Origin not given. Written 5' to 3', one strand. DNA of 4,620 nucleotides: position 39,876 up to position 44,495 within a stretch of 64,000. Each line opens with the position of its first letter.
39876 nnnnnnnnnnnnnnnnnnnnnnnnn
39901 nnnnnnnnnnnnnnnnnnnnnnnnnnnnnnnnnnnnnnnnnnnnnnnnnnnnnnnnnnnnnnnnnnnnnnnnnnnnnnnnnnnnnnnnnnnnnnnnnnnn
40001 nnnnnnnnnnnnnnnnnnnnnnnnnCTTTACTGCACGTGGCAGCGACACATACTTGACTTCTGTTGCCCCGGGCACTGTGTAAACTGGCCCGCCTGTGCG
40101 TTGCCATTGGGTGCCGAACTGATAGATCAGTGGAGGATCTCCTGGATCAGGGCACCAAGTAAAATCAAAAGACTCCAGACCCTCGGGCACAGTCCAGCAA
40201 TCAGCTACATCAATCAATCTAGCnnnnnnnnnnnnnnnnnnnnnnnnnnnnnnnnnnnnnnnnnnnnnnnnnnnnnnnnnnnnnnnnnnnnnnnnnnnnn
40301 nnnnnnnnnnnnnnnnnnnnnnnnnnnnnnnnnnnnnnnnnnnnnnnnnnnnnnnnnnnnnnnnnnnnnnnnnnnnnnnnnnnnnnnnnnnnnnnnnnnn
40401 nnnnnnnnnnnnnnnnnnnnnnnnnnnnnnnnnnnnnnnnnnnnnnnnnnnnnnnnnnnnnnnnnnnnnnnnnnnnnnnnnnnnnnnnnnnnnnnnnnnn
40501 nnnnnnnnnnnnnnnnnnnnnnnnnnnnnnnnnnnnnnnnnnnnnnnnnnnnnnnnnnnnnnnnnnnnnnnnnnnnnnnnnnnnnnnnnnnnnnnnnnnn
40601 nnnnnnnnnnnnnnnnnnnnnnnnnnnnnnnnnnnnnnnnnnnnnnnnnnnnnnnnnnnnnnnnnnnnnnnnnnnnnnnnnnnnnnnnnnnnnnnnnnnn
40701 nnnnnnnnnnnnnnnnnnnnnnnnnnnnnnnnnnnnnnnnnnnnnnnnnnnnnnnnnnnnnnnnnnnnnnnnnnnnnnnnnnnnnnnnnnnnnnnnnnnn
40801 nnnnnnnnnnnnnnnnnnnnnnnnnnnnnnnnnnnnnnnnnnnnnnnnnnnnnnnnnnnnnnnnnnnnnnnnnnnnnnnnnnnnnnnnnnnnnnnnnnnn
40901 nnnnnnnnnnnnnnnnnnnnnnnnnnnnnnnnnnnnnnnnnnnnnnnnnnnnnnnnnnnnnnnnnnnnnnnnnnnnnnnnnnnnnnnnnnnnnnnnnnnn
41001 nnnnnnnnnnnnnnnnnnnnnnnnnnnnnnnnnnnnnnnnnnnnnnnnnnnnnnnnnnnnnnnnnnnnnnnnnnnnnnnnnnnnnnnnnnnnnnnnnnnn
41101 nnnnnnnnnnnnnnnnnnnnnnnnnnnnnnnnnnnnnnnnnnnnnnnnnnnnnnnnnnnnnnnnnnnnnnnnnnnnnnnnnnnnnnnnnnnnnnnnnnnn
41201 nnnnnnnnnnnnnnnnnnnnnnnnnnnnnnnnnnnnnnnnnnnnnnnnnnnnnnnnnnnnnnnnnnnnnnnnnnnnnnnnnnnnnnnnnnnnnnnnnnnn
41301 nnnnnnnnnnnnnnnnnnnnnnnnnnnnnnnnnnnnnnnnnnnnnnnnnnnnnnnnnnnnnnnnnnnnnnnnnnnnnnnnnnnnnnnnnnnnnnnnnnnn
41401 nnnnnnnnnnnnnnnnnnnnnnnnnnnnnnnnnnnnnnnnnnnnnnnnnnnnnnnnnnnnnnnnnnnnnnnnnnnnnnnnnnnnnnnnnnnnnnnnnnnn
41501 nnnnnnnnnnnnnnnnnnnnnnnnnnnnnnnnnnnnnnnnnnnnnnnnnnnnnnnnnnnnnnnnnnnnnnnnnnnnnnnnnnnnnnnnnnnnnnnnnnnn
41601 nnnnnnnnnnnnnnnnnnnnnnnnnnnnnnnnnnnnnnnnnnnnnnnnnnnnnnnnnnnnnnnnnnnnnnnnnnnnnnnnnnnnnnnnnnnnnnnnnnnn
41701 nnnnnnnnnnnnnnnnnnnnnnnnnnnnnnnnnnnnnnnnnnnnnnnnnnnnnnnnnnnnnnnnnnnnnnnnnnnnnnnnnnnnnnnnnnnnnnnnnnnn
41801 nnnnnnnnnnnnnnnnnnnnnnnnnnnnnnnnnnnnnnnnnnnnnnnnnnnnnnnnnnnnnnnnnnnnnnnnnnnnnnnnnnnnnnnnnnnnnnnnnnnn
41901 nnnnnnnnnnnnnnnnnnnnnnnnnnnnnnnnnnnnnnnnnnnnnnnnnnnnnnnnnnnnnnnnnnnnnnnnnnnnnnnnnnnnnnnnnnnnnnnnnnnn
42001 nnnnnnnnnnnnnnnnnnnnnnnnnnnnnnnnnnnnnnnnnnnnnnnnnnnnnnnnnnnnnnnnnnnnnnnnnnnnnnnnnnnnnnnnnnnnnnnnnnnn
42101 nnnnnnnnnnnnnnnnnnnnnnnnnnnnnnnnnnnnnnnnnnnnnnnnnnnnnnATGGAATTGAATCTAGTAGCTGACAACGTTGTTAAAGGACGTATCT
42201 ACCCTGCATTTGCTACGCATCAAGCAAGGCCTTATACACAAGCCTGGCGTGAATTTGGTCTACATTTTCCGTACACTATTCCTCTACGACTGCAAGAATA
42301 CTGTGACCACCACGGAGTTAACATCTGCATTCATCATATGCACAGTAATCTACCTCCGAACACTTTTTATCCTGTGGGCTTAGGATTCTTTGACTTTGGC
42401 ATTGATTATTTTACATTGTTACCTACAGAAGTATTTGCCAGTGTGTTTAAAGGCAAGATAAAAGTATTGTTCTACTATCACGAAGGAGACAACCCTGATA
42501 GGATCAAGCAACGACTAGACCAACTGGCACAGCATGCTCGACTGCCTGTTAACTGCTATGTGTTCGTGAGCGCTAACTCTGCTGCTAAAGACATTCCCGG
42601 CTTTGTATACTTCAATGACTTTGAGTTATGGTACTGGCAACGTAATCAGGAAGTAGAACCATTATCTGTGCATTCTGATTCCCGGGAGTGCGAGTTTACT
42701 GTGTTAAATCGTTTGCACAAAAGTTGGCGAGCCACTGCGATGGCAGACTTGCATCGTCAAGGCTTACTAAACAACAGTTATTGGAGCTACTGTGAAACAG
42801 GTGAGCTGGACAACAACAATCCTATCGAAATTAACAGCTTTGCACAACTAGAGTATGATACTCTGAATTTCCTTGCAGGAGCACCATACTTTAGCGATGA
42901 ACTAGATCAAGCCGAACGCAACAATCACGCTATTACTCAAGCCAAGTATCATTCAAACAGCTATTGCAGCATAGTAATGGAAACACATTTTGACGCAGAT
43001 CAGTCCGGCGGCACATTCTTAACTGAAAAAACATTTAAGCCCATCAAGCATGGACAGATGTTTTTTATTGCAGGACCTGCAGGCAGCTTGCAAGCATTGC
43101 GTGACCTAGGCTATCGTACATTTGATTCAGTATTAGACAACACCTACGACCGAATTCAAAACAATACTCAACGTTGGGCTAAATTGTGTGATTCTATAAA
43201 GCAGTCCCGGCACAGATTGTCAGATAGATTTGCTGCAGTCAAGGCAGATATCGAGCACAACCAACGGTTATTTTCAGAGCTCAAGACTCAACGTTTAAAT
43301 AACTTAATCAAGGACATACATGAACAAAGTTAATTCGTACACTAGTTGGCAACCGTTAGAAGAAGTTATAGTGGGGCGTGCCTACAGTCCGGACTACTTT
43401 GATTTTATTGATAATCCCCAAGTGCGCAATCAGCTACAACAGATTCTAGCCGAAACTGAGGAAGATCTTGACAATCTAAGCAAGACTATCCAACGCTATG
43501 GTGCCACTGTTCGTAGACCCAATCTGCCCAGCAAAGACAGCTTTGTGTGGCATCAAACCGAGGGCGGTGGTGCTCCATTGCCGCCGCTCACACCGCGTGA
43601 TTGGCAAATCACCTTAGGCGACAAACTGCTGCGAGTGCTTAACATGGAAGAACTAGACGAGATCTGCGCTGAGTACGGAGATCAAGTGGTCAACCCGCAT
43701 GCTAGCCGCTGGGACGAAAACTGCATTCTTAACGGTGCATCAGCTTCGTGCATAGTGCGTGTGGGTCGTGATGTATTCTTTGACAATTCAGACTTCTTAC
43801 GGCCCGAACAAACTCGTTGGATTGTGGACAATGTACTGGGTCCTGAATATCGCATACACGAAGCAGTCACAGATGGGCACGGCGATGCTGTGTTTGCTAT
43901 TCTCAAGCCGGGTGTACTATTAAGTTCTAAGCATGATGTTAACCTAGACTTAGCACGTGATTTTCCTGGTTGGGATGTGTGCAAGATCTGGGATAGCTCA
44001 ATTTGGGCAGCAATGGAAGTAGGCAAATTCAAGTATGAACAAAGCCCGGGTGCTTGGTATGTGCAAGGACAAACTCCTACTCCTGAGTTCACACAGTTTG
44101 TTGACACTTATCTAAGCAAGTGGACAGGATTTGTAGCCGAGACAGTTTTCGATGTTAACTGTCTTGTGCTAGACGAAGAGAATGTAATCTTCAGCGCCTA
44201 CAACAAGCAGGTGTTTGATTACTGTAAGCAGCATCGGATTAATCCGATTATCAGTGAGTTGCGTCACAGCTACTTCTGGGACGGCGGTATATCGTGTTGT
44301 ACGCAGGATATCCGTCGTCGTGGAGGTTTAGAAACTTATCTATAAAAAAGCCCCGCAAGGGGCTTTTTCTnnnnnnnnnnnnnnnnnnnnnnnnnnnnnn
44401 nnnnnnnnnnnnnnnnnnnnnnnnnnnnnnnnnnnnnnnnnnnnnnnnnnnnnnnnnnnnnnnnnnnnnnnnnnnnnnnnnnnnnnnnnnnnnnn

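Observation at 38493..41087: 864-aa protein with five tandem ~66-aa W-x-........-x-Y-x-FG-x-QW repeats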

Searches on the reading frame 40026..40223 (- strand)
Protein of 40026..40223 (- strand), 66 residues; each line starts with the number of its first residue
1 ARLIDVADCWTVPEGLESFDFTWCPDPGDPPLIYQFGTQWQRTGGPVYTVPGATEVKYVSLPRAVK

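Call 33: search_protein_representatives(alignment_id=A2)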
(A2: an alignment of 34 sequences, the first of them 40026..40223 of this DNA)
Query: 34 sequences, 71 profile positions. Proteins with E-value up to 0.001 (for the whole library): 184; up to 1e-10: 135; up to 1e-30: 77. The best 150 are listed.
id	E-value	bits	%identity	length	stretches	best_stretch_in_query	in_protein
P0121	0.0e+00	1680.9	-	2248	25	2-69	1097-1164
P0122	0.0e+00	1499.5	-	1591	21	2-68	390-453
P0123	0.0e+00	1431.3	-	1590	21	2-69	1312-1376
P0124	0.0e+00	1061.9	-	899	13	5-70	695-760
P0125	8.3e-288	945.1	-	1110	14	4-70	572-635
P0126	1.2e-286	941.4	-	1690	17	3-70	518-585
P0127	2.3e-286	940.5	-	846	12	2-67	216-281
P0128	7.6e-265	871.6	-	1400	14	4-68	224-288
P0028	5.1e-241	795.2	-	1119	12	4-68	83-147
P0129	2.9e-239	789.6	-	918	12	5-69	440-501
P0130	1.3e-196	652.9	-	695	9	4-70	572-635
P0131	2.0e-192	639.5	-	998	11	3-69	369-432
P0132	1.8e-179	598.0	-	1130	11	1-70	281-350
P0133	2.0e-178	594.6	-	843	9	2-69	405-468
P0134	4.7e-160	535.8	-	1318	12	4-67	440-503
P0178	3.8e-49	180.5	-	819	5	2-67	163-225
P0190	6.5e-38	144.5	-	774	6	3-66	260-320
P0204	1.4e-24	101.8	-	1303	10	6-68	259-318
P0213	3.2e-21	91.0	-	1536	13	5-42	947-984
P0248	2.0e-12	62.8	-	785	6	4-40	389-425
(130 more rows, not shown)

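Call 58: search_protein_families(library=pfam, proteins=[P0213, P0248, P0204, P0190, P0178, P0121], max_evalue=1)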
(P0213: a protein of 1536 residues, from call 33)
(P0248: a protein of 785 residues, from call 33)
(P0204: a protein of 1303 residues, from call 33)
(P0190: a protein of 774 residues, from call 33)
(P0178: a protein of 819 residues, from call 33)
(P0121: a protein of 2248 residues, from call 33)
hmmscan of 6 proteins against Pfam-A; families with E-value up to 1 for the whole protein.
P0213 (1536 aa): 0 families

P0248 (785 aa): 0 families

P0204 (1303 aa): 3 families
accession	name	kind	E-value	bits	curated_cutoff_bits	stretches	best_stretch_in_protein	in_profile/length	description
PF18819.6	MuF_C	-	0.11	13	27.6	0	779-803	13-37/103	Phage MuF-C-terminal domain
PF10087.14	DUF2325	-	0.32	11.6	33.6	0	221-267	7-53/94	Uncharacterized protein conserved in bacteria (DUF2325)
PF00325.26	Crp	-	0.7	10.1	21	0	345-355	12-22/32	Bacterial regulatory proteins, crp family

P0190 (774 aa): 1 family
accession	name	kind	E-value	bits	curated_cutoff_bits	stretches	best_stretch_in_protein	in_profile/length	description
PF15418.12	DUF4625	-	0.012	16.4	27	0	83-115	78-110/131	Domain of unknown function (DUF4625)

P0178 (819 aa): 1 family
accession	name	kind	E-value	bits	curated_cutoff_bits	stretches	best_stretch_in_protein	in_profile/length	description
PF06251.17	Caps_syn_GfcC_C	-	0.046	14.2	20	1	395-430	11-45/90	Capsule biosynthesis GfcC C-terminal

P0121 (2248 aa): 1 family
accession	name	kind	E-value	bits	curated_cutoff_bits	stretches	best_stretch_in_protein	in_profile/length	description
PF09271.16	LAG1-DNAbind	-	0.01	17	25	0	1465-1492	23-50/152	LAG1, DNA binding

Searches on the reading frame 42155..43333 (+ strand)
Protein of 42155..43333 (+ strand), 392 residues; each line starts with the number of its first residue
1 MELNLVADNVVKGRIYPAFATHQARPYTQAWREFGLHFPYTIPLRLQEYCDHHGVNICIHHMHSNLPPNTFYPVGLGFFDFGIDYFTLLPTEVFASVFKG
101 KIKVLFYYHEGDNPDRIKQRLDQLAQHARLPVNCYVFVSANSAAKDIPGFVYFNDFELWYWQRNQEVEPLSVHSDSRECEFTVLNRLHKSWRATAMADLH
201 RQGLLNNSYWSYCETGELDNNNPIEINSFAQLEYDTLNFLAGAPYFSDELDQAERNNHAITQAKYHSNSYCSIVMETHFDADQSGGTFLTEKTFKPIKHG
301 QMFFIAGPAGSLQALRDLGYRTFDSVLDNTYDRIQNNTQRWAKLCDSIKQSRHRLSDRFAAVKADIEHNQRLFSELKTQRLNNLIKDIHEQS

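Call 13: search_protein_families(library=pfam, proteins=[window:42155-43333:+], max_evalue=0.01)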
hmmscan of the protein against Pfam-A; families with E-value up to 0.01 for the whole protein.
window:42155-43333:+ (392 aa): 0 families

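Call 27: search_protein_families(library=ncbifam, proteins=[window:42155-43333:+], max_evalue=0.1)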
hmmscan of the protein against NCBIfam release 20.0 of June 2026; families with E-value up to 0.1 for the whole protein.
window:42155-43333:+ (392 aa): 0 families

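Call 56: search_solved_structures(query=window:42155-43333:+, max_evalue=1)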
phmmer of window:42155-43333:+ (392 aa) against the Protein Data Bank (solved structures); distinct sequences matched with E-value up to 1: 0.

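Call 80: search_protein_families(library=phrogs, proteins=[window:42155-43333:+], max_evalue=0.01)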
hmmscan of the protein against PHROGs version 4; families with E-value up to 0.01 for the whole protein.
window:42155-43333:+ (392 aa): 0 families

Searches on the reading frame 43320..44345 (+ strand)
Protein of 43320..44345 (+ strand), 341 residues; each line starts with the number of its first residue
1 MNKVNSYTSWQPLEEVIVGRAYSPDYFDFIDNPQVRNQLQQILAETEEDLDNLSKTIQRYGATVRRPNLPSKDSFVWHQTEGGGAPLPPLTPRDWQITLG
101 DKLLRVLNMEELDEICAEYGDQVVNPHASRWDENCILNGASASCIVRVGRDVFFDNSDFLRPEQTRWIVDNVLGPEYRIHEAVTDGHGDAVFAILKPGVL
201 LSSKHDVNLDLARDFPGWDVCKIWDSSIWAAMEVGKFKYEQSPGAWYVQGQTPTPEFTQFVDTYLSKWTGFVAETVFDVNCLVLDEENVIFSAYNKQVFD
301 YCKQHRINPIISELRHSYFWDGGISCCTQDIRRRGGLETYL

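Call 13: search_protein_families(library=pfam, proteins=[window:43320-44345:+], max_evalue=0.01)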
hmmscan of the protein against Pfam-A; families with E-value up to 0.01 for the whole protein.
window:43320-44345:+ (341 aa): 0 families

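Call 27: search_protein_families(library=ncbifam, proteins=[window:43320-44345:+], max_evalue=0.1)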
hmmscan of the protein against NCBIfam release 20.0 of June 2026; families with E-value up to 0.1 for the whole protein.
window:43320-44345:+ (341 aa): 0 families

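Call 55: search_solved_structures(query=window:43320-44345:+, max_evalue=1)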
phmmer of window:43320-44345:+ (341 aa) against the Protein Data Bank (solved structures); distinct sequences matched with E-value up to 1: 10.
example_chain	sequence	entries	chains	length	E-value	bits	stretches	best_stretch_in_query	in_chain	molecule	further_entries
2jdx_A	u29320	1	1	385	1.6e-15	60.3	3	142-205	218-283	PROTEIN (L-ARGININE:GLYCINE AMIDINOTRANSFERASE)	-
1jdx_A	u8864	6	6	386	4.8e-15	58.8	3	277-341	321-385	PROTEIN (L-ARGININE:GLYCINE AMIDINOTRANSFERASE)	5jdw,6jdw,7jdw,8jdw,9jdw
1jdw_A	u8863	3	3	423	8e-15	58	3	277-341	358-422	L-ARGININE:GLYCINE AMIDINOTRANSFERASE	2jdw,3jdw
4jdw_A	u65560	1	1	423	1.2e-13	54.1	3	142-205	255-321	L-ARGININE:GLYCINE AMIDINOTRANSFERASE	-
1bwd_A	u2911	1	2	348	1.7e-13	53.7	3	279-340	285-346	PROTEIN (INOSAMINE-PHOSPHATE AMIDINOTRANSFERASE)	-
5wpi_A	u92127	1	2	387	1.6e-12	50.5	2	277-341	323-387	HsvA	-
6u1r_A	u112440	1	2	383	1.2e-10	44.3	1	278-340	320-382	SxtG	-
4dxi_A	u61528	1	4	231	0.38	13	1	273-336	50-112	GREEN FLUORESCENT PROTEIN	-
4dxm_A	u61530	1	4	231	0.51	12.6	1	274-336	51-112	GREEN FLUORESCENT PROTEIN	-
4dxp_A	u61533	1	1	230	1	11.6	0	270-335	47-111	LEA X121 GFP-LIKE PROTEINS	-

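Call 83: search_dna_similar(query=window:43320-44345:+, collection=phages, mode=protein, max_rows=15)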
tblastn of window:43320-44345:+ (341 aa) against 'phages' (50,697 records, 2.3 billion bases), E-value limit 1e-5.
Records with a match: 4; places in all: 4; records where one place covers at least 80% of the query: 3.
Best place of each record, by identity: <60% 4.
By first word of the organism name: Marine 3; Synechococcus 1.
By host as written in the record: - 3; Synechococcus sp. WH7803 1.
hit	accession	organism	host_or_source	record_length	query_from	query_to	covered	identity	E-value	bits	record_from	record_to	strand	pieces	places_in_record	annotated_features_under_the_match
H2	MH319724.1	Marine virus AG-345-D19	single cell amplified by WGA-X; seawater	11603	3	333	97%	29.6%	6e-43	164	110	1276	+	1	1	record has no annotation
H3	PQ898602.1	Synechococcus phage S-SCSM2R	Synechococcus sp. WH7803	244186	7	333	96%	29.7%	9e-24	108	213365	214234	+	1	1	glycine amidinotransferase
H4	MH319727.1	Marine virus AG-345-D19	single cell amplified by WGA-X; seawater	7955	7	335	86%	31.0%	1e-29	196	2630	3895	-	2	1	record has no annotation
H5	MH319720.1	Marine virus AG-345-D19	single cell amplified by WGA-X; seawater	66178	141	336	57%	25.2%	7e-6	54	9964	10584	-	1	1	record has no annotation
